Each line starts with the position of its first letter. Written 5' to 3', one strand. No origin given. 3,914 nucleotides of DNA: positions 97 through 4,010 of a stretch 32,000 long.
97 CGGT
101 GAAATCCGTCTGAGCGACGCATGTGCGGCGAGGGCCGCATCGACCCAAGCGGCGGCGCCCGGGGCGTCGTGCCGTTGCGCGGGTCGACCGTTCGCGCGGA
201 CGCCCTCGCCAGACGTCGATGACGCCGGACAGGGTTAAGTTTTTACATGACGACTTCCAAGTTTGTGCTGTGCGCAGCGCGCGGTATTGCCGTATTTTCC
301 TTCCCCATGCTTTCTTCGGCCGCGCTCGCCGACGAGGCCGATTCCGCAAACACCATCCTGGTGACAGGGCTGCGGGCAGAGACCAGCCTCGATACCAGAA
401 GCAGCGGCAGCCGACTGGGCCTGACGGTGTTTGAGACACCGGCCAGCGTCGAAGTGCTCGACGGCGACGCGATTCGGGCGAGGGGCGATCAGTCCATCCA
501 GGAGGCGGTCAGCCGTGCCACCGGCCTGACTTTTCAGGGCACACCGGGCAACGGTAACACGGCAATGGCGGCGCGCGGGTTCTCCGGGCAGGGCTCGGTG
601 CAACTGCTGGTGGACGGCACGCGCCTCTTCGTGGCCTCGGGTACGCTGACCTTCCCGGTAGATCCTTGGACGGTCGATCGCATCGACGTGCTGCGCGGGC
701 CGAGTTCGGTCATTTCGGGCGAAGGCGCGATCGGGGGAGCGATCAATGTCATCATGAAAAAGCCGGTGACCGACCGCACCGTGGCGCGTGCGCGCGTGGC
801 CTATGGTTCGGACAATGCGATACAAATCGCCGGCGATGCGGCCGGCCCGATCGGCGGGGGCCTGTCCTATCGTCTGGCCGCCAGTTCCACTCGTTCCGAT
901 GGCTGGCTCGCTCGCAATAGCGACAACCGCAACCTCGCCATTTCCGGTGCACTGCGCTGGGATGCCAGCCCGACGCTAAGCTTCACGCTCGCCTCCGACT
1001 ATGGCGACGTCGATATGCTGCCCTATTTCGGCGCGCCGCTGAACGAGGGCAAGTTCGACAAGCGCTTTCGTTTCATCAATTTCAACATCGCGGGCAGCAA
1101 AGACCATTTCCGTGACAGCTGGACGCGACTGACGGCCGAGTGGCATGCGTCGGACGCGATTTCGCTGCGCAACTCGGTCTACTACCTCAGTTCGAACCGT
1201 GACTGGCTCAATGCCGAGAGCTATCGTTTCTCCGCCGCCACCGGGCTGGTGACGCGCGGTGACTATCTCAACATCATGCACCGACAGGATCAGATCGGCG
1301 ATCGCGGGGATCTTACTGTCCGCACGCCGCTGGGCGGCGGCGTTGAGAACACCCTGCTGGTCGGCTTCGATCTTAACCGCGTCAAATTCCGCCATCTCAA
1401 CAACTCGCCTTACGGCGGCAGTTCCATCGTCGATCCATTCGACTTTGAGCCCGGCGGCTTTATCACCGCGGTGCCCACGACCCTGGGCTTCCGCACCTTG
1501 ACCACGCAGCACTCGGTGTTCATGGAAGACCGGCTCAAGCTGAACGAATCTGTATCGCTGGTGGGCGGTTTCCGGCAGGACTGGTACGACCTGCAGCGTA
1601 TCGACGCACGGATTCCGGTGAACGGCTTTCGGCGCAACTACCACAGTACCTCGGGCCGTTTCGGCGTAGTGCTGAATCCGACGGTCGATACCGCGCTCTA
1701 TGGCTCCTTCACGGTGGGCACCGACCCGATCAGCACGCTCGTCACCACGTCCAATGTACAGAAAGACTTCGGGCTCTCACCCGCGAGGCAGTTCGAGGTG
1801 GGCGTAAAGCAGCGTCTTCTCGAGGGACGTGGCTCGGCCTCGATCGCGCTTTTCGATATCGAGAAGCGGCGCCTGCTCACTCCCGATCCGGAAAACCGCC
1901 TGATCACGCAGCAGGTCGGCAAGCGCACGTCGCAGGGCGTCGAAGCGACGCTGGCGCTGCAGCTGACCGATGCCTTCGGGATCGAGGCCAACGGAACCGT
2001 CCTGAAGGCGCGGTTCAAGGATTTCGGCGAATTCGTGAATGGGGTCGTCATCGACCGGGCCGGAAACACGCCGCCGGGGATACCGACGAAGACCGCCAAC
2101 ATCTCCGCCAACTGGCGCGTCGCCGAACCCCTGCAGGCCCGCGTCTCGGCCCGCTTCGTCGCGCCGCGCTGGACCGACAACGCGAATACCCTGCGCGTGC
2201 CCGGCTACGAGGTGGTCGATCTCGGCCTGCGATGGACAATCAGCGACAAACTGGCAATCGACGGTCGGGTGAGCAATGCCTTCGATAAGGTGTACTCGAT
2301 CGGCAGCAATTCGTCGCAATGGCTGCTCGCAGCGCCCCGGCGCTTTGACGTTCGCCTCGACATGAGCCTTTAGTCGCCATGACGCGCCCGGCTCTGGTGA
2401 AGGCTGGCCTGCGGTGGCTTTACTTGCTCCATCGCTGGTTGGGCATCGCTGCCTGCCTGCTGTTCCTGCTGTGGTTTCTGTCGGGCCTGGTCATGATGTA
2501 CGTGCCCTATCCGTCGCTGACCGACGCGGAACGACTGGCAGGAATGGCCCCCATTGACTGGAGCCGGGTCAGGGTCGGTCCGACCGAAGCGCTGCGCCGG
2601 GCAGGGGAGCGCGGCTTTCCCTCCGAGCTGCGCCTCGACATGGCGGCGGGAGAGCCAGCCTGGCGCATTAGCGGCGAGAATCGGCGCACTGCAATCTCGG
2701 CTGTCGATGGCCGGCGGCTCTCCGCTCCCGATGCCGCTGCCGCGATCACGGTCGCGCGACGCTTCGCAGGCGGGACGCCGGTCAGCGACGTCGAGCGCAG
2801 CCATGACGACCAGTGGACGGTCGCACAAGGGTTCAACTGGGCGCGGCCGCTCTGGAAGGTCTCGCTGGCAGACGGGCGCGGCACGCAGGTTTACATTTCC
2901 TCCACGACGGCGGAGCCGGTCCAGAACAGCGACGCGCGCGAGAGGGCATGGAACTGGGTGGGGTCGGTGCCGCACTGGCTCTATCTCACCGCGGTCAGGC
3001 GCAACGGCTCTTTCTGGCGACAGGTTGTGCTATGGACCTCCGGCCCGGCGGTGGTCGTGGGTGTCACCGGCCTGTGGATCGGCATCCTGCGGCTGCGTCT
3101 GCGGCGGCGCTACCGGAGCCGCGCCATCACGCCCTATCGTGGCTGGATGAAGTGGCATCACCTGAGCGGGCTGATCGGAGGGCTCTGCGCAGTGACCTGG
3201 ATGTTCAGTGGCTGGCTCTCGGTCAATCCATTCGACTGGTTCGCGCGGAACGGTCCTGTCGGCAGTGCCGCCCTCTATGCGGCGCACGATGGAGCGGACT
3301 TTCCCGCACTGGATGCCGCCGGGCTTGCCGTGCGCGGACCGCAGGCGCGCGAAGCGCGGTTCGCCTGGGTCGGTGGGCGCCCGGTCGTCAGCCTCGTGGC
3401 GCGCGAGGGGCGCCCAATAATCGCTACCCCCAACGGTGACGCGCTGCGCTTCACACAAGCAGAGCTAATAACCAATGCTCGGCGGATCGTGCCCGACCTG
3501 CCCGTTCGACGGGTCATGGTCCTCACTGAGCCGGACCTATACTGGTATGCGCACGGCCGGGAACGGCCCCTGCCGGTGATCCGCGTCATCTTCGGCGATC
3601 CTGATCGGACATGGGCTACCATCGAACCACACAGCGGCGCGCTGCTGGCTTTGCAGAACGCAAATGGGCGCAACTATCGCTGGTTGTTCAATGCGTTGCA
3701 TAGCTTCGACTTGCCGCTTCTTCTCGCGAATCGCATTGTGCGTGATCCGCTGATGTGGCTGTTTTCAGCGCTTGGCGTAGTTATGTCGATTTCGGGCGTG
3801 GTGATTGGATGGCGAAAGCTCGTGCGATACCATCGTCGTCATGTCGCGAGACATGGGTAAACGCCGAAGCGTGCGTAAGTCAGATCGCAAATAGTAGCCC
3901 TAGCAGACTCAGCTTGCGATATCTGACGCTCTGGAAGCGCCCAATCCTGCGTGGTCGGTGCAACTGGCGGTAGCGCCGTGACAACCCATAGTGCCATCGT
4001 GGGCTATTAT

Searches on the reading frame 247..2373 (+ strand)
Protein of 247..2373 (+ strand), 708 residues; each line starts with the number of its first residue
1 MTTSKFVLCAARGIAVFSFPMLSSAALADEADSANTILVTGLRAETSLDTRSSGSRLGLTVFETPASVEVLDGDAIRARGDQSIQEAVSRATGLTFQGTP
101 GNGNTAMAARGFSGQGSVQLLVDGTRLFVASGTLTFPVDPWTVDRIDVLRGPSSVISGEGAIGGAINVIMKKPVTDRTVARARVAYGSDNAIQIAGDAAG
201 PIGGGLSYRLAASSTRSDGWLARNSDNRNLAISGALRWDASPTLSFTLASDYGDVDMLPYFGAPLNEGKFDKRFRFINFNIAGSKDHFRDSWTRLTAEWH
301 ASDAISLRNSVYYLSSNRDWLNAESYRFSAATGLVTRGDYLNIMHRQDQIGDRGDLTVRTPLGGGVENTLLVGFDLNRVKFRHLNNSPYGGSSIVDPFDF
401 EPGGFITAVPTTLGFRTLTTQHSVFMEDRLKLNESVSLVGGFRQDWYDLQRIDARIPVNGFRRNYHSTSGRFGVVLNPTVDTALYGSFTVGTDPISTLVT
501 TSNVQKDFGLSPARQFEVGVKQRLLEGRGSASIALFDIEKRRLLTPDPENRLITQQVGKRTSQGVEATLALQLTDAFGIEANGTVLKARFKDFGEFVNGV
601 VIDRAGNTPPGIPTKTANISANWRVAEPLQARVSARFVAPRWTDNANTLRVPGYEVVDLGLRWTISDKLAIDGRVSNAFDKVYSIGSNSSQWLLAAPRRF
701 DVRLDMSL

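Call 66: search_protein_families(library=pfam, proteins=[window:247-2373:+], max_evalue=0.0001)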
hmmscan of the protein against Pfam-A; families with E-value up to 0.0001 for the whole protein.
window:247-2373:+ (708 aa): 2 families
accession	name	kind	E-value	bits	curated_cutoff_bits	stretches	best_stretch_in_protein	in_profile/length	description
PF00593.30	TonB_dep_Rec_b-barrel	-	1.8e-41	143.9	27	1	223-677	9-435/436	TonB dependent receptor-like, beta-barrel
PF07715.20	Plug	-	7e-22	78.4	23.9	1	61-165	2-107/107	TonB-dependent Receptor Plug Domain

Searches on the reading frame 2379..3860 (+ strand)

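Call 66: search_protein_families(library=pfam, proteins=[window:2379-3860:+], max_evalue=0.0001)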
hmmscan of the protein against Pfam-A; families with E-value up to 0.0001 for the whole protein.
window:2379-3860:+ (493 aa): 1 family
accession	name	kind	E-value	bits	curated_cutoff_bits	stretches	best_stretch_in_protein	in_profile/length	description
PF03929.21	PepSY_TM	-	7.3e-12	46.1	28.8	1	17-480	3-295/295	PepSY-associated TM region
